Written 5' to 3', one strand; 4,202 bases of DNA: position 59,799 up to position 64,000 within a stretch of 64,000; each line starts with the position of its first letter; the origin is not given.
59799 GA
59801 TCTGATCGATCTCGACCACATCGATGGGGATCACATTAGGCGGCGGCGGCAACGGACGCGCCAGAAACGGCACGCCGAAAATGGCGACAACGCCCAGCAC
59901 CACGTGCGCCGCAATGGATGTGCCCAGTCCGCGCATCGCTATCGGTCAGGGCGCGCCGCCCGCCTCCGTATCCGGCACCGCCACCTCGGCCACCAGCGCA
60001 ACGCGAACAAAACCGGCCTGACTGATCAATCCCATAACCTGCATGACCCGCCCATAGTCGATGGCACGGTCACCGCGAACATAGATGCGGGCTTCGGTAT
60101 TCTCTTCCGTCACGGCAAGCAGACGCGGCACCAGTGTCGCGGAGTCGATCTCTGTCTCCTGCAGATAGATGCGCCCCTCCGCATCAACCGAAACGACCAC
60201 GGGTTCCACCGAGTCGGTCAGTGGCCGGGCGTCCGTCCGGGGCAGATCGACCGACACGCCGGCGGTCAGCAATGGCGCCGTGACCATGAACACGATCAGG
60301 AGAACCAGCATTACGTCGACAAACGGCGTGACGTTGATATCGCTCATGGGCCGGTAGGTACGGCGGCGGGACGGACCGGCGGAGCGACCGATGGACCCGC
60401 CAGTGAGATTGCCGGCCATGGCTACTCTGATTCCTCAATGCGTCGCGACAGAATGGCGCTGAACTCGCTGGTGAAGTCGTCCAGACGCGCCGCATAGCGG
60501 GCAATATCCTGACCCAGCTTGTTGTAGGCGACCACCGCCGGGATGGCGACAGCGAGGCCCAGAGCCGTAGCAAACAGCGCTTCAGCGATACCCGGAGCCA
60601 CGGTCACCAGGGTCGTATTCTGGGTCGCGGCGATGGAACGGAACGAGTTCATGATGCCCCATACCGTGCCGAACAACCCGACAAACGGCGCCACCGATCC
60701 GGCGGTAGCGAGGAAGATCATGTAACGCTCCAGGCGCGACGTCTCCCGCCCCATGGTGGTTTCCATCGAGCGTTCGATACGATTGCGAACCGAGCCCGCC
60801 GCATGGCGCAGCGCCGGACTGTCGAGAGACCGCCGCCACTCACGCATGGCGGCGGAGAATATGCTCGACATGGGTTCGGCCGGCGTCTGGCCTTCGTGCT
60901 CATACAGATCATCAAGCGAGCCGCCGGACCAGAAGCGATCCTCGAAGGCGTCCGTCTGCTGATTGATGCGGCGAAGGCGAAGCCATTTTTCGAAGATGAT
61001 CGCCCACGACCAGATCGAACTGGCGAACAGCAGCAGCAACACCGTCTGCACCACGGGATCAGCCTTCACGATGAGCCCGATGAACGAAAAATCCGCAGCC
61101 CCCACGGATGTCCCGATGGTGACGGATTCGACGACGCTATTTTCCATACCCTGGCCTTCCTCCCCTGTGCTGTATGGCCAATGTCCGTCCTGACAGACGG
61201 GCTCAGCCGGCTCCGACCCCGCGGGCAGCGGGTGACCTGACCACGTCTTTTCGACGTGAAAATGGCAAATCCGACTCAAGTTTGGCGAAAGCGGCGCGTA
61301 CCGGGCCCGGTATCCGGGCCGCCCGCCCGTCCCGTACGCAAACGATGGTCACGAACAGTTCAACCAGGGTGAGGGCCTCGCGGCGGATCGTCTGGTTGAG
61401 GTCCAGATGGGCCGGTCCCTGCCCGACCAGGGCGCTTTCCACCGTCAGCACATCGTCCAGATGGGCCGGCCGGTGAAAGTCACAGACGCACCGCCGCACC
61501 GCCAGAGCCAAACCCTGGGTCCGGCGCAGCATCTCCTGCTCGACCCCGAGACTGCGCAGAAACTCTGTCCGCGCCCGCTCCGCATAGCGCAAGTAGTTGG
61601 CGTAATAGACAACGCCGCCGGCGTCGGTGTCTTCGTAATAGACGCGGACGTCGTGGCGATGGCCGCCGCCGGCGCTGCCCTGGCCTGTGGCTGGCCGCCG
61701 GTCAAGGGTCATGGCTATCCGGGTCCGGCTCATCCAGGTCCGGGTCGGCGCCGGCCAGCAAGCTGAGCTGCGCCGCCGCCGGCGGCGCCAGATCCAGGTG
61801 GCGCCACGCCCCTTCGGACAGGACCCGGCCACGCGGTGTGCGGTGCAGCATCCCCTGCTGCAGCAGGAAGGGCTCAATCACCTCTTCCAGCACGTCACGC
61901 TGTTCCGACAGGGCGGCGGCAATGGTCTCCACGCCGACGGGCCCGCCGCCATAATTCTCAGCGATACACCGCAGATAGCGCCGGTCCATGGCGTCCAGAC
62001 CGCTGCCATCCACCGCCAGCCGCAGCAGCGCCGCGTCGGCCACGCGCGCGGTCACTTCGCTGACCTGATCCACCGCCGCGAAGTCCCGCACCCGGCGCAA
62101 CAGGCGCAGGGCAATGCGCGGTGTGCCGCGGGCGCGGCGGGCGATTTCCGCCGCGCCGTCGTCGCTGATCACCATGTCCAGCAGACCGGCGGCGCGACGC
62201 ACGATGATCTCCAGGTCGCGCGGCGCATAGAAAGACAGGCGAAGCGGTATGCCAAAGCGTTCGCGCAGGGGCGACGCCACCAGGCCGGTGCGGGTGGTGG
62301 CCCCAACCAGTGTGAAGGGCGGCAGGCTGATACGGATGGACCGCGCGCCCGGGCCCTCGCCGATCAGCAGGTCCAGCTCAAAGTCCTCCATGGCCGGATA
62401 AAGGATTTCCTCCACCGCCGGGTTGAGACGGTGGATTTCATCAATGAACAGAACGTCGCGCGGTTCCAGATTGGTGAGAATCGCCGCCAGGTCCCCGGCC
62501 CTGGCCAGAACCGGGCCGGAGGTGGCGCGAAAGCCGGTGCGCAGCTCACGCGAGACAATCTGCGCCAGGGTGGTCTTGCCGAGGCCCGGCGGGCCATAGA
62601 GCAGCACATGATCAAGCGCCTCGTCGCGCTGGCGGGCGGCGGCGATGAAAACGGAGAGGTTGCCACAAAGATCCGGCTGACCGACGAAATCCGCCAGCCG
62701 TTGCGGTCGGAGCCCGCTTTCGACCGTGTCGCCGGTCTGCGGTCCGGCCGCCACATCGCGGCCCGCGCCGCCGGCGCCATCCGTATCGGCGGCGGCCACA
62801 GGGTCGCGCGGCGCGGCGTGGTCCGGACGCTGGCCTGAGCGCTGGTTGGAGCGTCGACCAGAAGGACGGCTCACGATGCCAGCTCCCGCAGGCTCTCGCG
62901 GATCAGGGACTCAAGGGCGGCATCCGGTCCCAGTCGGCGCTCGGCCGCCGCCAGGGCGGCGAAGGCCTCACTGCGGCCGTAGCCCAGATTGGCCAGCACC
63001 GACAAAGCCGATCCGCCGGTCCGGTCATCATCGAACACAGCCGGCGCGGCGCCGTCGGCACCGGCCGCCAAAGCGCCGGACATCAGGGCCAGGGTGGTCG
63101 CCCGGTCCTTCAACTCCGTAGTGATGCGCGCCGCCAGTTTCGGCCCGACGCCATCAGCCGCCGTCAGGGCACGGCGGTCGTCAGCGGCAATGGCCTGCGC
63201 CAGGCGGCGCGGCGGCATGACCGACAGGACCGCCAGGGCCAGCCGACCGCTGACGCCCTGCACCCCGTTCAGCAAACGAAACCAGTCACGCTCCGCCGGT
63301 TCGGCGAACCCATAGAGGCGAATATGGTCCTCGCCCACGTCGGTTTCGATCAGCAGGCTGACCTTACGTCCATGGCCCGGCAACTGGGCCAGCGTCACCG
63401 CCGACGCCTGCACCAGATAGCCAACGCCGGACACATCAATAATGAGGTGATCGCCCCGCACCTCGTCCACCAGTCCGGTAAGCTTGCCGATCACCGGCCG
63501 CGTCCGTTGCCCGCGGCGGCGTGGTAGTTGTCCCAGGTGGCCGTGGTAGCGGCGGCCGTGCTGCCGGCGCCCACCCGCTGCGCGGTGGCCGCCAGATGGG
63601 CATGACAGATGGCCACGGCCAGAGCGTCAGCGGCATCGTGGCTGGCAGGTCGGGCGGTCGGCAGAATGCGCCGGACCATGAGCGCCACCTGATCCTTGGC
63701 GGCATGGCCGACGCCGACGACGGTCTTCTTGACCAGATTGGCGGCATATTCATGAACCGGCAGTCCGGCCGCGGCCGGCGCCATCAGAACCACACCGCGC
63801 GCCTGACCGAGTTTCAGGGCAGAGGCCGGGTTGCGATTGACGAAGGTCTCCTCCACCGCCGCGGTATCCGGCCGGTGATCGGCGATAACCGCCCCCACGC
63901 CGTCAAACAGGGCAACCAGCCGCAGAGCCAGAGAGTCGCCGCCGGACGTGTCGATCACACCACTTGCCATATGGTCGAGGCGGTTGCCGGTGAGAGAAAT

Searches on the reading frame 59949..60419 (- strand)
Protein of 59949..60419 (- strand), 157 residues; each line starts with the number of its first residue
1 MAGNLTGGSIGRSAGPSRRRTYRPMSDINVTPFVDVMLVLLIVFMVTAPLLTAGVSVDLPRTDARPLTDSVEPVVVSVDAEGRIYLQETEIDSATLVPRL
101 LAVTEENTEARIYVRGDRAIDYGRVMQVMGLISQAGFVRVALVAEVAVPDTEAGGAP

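Call 27: search_protein_families(library=pfam, proteins=[window:59949-60419:-], max_evalue=0.00001)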
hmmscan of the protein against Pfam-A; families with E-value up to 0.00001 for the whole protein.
window:59949-60419:- (157 aa): 1 family
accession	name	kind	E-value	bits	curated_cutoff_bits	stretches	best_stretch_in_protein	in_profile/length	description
PF02472.21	ExbD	-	3.1e-26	92.4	25.4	1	25-144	5-125/128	Biopolymer transport protein ExbD/TolR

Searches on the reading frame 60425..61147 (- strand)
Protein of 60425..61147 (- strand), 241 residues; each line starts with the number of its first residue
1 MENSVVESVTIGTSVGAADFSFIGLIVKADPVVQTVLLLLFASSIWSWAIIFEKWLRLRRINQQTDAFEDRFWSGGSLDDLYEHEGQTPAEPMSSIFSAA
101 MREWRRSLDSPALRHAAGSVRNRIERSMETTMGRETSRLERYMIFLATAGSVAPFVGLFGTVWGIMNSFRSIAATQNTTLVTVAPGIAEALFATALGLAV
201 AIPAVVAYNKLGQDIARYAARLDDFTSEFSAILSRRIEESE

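Call 27: search_protein_families(library=pfam, proteins=[window:60425-61147:-], max_evalue=0.00001)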
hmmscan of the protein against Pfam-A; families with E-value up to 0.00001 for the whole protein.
window:60425-61147:- (241 aa): 1 family
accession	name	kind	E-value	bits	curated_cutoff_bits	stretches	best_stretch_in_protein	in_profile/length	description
PF01618.21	MotA_ExbB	-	1.2e-37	128.9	22.9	1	92-222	5-125/127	MotA/TolQ/ExbB proton channel family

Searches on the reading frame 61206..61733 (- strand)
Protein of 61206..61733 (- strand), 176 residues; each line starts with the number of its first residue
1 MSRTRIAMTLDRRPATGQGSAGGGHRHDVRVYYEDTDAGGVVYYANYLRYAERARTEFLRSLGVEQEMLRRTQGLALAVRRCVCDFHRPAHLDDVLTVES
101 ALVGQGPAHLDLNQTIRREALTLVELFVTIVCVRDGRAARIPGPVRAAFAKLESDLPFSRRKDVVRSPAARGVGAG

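Call 27: search_protein_families(library=pfam, proteins=[window:61206-61733:-], max_evalue=0.00001)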
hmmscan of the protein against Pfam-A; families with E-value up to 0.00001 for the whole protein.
window:61206-61733:- (176 aa): 2 families
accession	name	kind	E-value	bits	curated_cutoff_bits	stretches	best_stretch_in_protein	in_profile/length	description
PF13279.12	4HBT_2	-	3.2e-15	57.1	25.5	1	34-149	4-122/122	Thioesterase-like superfamily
PF03061.28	4HBT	-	2.1e-13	50.8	20.6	1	39-122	1-76/79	Thioesterase superfamily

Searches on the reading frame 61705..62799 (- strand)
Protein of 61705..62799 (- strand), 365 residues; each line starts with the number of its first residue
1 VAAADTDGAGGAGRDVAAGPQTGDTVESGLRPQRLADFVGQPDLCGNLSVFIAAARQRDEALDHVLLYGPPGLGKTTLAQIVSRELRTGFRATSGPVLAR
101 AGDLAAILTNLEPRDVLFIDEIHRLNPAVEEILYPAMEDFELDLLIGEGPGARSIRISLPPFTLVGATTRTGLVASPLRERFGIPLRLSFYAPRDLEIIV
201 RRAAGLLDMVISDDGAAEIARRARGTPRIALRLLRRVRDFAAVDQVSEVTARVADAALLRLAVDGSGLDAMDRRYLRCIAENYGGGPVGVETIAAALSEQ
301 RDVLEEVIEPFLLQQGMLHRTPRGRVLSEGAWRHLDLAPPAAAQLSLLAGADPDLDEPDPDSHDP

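Call 27: search_protein_families(library=pfam, proteins=[window:61705-62799:-], max_evalue=0.00001)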
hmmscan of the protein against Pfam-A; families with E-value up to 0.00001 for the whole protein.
window:61705-62799:- (365 aa): 5 families
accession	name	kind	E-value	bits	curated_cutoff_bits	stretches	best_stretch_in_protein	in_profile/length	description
PF05496.18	RuvB_N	-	5.9e-77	257.3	27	1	30-188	1-159/159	Holliday junction DNA helicase RuvB P-loop domain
PF17864.7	AAA_lid_4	-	5.5e-27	93.8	27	1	191-264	1-74/74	RuvB AAA lid domain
PF05491.19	RuvB_C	-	1e-24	86.7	24.7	1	266-335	2-71/72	RuvB C-terminal winged helix domain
PF00004.35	AAA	-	7.2e-19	69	21.2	1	65-186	1-127/131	ATPase family associated with various cellular activities (AAA)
PF07728.20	AAA_5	-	2.7e-08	34.3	22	0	64-86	1-23/139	AAA domain (dynein-related subfamily)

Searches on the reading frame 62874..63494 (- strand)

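Call 27: search_protein_families(library=pfam, proteins=[window:62874-63494:-], max_evalue=0.00001)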
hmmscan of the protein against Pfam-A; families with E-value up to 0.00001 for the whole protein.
window:62874-63494:- (207 aa): 3 families
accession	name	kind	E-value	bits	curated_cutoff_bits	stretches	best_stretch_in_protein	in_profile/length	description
PF01330.27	RuvA_N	-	1.2e-16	61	23.6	1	1-62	1-61/61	RuvA N terminal domain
PF14520.12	HHH_5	-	3.3e-09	37.5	27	1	72-130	1-57/57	Helix-hairpin-helix domain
PF07499.19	RuvA_C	-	3.4e-07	31.1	24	1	163-205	6-46/47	RuvA, C-terminal domain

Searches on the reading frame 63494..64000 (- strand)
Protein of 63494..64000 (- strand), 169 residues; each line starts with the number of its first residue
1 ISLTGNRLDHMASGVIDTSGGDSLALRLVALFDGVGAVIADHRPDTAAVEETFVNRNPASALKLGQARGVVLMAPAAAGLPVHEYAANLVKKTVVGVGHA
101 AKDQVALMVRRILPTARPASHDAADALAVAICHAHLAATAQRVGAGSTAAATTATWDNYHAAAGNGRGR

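Call 27: search_protein_families(library=pfam, proteins=[window:63494-64000:-], max_evalue=0.00001)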
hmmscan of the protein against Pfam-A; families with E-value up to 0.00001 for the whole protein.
window:63494-64000:- (169 aa): 1 family
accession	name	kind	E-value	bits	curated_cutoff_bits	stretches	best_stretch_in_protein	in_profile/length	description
PF02075.23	RuvC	-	5e-39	134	22.2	1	2-133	17-148/148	Crossover junction endodeoxyribonuclease RuvC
